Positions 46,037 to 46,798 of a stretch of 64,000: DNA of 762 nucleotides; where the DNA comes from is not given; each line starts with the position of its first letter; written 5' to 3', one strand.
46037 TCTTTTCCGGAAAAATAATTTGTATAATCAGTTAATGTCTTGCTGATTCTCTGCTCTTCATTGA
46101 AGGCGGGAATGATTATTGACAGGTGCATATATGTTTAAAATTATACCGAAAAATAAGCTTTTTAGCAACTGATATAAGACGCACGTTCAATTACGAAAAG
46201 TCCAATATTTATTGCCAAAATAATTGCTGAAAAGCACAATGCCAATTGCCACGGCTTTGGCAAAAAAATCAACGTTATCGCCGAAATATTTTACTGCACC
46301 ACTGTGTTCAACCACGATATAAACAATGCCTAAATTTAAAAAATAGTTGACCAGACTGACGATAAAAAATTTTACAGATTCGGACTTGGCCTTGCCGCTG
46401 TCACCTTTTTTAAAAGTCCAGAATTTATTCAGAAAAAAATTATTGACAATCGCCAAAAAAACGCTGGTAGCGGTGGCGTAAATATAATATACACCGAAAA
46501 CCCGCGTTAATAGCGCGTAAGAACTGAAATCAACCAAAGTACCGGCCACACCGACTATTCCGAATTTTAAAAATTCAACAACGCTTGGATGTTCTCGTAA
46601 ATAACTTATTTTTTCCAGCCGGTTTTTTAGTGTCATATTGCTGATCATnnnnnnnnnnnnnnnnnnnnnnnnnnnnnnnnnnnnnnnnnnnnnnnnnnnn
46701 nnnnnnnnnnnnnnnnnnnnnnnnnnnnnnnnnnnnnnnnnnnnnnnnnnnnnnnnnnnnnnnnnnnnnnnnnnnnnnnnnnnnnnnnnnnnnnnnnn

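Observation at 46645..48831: Subtilase fused to a 7-blade FG-GAP propeller encoded by near-identical in-frame 153-bp DNA tandem repeats, translationally coupled to GtrA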

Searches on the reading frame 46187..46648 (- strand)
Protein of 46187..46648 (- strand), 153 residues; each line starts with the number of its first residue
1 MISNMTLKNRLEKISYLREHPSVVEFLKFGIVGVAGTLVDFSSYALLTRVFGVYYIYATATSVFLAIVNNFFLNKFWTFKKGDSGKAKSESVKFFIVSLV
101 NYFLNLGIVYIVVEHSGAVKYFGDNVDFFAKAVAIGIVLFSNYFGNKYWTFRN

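Call 7: search_protein_families(library=pfam, proteins=[window:46187-46648:-], max_evalue=0.01)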
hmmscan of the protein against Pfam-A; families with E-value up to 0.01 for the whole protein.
window:46187-46648:- (153 aa): 1 family
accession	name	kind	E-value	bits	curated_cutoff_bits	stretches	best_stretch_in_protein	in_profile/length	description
PF04138.20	GtrA_DPMS_TM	-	1.3e-28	100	26.1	1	28-151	1-117/117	GtrA/DPMS, transmembrane domain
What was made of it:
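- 46187..46648 (-): GtrA-family membrane protein. Its start overlaps the subtilase stop (ATGA). PF04138 E 1.3e-28 (call 7).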

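Call 8: search_protein_families(library=ncbifam, proteins=[window:46187-46648:-], max_evalue=0.01)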
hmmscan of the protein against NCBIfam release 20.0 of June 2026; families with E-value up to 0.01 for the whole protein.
window:46187-46648:- (153 aa): 0 families

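Call 76: search_protein_families(library=ncbifam, proteins=[window:46187-46648:-], max_evalue=1e-10)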
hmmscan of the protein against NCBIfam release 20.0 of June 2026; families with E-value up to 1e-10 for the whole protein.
window:46187-46648:- (153 aa): 0 families
